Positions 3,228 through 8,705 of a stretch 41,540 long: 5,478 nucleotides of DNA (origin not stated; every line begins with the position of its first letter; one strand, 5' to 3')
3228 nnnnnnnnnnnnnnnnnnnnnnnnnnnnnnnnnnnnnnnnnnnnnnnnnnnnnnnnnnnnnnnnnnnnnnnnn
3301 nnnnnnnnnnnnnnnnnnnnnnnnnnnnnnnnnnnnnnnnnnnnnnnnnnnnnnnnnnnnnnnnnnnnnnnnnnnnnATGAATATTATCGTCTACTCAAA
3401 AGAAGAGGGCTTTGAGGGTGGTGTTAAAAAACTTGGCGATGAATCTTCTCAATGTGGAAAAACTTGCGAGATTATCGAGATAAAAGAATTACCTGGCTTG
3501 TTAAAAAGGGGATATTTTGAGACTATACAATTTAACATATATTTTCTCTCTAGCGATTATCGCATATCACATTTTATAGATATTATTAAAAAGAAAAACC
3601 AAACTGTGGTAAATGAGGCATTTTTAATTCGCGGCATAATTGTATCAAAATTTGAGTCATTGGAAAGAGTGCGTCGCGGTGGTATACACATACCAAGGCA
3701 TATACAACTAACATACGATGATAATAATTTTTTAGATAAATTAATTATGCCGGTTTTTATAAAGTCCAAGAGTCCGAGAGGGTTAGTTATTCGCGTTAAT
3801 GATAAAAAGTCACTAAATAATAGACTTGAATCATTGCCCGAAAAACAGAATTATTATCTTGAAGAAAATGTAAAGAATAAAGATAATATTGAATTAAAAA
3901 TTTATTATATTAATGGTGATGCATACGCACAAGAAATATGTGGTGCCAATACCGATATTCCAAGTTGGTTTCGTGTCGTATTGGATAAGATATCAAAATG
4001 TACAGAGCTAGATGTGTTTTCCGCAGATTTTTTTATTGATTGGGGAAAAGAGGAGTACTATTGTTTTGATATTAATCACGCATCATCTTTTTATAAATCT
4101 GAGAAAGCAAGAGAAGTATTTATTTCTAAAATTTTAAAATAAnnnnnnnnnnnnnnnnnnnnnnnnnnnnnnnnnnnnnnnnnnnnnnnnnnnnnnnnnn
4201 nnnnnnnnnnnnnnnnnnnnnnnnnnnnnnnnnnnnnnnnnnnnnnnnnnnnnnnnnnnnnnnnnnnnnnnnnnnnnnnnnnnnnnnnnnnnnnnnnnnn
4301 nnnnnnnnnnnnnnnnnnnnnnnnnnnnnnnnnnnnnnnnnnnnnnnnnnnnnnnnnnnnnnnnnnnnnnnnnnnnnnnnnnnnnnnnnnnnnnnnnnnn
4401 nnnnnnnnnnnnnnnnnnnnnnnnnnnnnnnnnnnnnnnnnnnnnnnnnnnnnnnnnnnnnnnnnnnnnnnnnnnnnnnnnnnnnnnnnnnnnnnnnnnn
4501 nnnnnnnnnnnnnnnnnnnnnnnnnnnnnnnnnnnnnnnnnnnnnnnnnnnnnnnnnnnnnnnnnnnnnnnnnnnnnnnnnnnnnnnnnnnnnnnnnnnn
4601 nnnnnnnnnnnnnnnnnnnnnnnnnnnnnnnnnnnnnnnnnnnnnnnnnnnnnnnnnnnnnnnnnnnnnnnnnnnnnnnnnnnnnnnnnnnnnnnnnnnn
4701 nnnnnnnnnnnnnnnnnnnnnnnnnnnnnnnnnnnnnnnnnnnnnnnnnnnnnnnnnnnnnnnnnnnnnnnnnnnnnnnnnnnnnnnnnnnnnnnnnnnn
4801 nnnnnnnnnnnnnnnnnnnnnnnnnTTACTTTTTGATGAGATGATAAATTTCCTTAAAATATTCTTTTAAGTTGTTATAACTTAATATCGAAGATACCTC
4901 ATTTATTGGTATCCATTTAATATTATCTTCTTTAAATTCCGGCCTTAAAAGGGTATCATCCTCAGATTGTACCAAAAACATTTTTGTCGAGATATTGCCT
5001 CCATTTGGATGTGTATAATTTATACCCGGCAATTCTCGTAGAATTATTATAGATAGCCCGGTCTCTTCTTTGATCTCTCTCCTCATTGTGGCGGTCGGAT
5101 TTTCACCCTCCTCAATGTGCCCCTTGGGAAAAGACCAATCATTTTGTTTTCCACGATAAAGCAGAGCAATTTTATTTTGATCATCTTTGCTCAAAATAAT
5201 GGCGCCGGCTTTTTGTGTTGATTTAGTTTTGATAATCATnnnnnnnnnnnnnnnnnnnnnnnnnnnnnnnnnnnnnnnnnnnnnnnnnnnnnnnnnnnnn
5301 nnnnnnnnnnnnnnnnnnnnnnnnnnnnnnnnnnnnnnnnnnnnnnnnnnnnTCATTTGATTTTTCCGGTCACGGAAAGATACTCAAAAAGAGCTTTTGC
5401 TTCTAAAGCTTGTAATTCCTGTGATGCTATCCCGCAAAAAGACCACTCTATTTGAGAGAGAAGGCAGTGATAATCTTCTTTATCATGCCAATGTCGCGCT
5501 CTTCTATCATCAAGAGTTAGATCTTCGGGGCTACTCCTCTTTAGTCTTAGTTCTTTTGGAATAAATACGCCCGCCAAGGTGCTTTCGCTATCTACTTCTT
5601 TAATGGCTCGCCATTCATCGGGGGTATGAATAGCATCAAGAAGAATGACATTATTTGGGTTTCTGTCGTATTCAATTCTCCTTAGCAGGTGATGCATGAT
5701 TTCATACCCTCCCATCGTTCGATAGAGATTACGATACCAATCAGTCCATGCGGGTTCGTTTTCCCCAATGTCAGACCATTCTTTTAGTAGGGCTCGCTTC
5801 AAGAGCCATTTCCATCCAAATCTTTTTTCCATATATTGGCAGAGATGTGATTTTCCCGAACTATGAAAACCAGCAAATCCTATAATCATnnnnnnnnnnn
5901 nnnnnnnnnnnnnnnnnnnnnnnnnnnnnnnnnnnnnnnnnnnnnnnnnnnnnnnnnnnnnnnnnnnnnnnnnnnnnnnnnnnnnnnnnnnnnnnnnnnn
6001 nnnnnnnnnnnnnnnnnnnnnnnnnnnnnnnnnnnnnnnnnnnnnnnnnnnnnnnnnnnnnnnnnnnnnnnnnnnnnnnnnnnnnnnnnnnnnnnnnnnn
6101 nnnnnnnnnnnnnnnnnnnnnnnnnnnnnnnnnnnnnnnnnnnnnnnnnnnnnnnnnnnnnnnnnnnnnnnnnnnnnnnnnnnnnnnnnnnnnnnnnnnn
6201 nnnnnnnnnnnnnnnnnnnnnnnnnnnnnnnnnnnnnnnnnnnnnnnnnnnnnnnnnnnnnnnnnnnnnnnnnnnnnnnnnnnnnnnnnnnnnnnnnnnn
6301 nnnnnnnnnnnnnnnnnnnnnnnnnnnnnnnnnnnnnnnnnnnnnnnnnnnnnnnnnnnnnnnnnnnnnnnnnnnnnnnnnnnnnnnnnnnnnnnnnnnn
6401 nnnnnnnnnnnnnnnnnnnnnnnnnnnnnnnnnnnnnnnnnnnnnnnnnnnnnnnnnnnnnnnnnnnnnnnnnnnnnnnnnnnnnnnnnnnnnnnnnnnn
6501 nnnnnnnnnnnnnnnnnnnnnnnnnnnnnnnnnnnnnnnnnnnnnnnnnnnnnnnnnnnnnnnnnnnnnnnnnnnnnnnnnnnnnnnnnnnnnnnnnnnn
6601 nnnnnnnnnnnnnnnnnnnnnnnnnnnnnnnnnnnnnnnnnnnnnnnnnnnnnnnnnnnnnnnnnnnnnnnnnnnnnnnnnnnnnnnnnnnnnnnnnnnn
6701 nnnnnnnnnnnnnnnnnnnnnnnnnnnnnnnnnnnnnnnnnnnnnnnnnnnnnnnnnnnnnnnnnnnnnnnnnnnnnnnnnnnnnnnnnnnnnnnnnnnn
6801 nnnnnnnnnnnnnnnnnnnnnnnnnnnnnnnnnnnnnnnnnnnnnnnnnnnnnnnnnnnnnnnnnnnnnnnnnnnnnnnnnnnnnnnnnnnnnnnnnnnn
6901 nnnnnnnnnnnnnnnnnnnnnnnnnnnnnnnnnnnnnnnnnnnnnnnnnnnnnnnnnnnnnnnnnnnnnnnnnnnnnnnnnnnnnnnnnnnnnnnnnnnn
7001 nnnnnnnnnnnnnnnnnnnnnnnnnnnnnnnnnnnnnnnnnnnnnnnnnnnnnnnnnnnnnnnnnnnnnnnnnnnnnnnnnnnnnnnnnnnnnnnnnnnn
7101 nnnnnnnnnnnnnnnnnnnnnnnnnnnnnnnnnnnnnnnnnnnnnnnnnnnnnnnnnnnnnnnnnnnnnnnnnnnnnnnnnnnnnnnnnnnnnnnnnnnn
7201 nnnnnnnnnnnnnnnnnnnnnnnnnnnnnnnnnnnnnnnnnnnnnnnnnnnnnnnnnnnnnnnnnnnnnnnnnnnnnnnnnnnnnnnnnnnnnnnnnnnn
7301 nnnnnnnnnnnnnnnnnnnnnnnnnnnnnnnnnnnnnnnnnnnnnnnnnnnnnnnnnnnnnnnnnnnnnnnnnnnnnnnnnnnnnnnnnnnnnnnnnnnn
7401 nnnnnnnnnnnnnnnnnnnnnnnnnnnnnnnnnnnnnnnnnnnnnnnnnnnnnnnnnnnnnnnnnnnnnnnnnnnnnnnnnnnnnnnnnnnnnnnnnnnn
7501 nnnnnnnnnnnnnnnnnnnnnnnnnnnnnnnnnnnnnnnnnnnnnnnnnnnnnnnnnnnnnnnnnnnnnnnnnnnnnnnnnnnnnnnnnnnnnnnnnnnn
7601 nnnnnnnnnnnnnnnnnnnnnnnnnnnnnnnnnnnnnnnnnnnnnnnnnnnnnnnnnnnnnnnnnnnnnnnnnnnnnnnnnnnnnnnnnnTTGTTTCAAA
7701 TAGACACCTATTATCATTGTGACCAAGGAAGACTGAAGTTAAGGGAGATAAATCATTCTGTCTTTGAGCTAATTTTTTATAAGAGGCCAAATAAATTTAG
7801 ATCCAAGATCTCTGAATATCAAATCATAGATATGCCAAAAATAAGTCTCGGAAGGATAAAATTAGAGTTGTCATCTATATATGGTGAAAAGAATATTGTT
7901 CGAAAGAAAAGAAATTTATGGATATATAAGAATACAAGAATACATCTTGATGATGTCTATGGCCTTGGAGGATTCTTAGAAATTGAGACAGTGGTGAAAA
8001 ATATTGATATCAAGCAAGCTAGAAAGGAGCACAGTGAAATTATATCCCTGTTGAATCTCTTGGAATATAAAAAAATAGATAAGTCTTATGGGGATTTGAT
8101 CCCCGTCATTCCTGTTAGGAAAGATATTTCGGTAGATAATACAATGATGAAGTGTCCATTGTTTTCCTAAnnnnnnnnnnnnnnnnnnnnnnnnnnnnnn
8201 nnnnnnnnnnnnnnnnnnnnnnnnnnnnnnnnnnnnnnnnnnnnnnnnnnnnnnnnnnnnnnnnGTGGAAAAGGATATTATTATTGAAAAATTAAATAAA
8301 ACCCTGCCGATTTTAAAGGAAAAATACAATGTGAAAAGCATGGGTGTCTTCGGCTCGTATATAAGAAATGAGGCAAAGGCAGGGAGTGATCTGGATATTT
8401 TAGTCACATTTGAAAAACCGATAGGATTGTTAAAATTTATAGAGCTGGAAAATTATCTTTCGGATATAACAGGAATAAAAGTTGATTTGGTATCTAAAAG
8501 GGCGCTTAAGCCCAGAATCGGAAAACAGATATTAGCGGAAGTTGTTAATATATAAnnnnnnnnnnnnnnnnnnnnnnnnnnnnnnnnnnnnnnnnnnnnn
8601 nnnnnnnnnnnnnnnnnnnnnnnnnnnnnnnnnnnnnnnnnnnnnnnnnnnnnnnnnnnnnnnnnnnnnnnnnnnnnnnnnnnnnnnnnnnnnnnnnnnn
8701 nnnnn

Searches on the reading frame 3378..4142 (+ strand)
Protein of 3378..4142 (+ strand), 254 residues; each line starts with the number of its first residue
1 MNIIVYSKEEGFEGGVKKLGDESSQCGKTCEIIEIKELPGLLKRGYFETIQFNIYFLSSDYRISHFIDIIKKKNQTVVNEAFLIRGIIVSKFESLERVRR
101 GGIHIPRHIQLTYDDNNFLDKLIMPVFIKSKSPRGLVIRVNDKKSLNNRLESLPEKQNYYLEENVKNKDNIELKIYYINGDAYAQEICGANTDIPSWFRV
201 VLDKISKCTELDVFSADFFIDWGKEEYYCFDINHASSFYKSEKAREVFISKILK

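Call 12: search_protein_families(library=pfam, proteins=[window:3378-4142:+], max_evalue=0.01)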
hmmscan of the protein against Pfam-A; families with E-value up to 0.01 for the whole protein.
window:3378-4142:+ (254 aa): 0 families

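Call 60: search_protein_families(library=pfam, proteins=[window:3378-4142:+], max_evalue=0.1)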
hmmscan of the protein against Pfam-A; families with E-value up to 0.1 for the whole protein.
window:3378-4142:+ (254 aa): 1 family
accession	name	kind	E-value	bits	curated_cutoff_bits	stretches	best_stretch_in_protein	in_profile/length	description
PF07198.17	DUF1410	-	0.047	14.5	25.5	1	109-173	9-60/61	Protein of unknown function (DUF1410)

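Call 95: search_protein_families(library=ncbifam, proteins=[window:3378-4139:+], max_evalue=0.01)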
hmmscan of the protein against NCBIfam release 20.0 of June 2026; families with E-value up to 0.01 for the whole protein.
window:3378-4139:+ (254 aa): 1 family
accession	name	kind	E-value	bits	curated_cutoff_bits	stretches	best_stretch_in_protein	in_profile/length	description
TIGR00768.1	rimK_fam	subfamily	0.00041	19.8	143.4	0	17-182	14-187/276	RimK family alpha-L-glutamate ligase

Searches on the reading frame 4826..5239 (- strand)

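Call 12: search_protein_families(library=pfam, proteins=[window:4826-5239:-], max_evalue=0.01)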
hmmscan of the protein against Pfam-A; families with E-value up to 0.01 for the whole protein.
window:4826-5239:- (137 aa): 2 families
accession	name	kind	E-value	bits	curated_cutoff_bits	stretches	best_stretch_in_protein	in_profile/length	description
PF00293.34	NUDIX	-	3.1e-17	63.3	21.1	1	11-117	6-119/134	NUDIX domain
PF14815.12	NUDIX_4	-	0.0068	16.6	35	0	22-115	10-98/113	NUDIX domain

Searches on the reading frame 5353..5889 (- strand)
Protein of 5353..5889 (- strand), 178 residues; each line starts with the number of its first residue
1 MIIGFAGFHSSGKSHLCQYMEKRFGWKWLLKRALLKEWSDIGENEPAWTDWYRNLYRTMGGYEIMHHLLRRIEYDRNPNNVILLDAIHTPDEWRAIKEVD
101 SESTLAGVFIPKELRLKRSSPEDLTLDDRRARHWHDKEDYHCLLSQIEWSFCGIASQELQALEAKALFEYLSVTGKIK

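Call 12: search_protein_families(library=pfam, proteins=[window:5353-5889:-], max_evalue=0.01)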
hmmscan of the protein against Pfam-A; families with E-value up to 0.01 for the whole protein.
window:5353-5889:- (178 aa): 0 families

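Call 60: search_protein_families(library=pfam, proteins=[window:5353-5889:-], max_evalue=0.1)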
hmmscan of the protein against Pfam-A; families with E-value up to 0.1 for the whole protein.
window:5353-5889:- (178 aa): 1 family
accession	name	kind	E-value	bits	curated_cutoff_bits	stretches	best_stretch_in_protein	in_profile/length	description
PF13238.12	AAA_18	-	0.06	14.2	29.4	1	3-88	1-81/128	AAA domain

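Call 95: search_protein_families(library=ncbifam, proteins=[window:5356-5889:-], max_evalue=0.01)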
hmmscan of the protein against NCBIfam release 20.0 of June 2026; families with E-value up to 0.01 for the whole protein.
window:5356-5889:- (178 aa): 0 families

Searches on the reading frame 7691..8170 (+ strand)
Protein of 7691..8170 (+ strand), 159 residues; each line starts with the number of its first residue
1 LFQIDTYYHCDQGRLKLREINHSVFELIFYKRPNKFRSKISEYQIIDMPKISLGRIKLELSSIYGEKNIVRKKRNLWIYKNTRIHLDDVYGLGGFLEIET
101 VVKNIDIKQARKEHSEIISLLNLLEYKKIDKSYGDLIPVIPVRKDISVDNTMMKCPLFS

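Call 12: search_protein_families(library=pfam, proteins=[window:7691-8170:+], max_evalue=0.01)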
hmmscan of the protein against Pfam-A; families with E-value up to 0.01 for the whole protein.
window:7691-8170:+ (159 aa): 1 family
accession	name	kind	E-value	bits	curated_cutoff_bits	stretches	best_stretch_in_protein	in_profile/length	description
PF01928.26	CYTH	-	8.5e-10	39.2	23.2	1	2-133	34-179/179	CYTH domain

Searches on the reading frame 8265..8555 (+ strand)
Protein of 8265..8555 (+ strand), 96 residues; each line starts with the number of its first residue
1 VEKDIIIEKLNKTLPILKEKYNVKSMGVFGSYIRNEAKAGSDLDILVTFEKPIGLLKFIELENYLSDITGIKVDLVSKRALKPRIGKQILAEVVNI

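Call 13: search_protein_families(library=pfam, proteins=[window:8265-8555:+], max_evalue=0.01)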
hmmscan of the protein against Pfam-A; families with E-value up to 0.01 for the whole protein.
window:8265-8555:+ (96 aa): 3 families
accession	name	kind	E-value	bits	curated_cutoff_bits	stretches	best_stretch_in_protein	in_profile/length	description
PF01909.29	NTP_transf_2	-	6.8e-17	62.1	21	1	11-91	2-88/93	Nucleotidyltransferase domain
PF18765.7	Polbeta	-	6.7e-14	52.3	26.9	1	12-92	2-83/93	Polymerase beta, Nucleotidyltransferase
PF22600.2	MTPAP-like_central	-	0.0014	19.1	27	1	4-52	23-68/139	Poly(A) RNA polymerase, mitochondrial-like, central palm domain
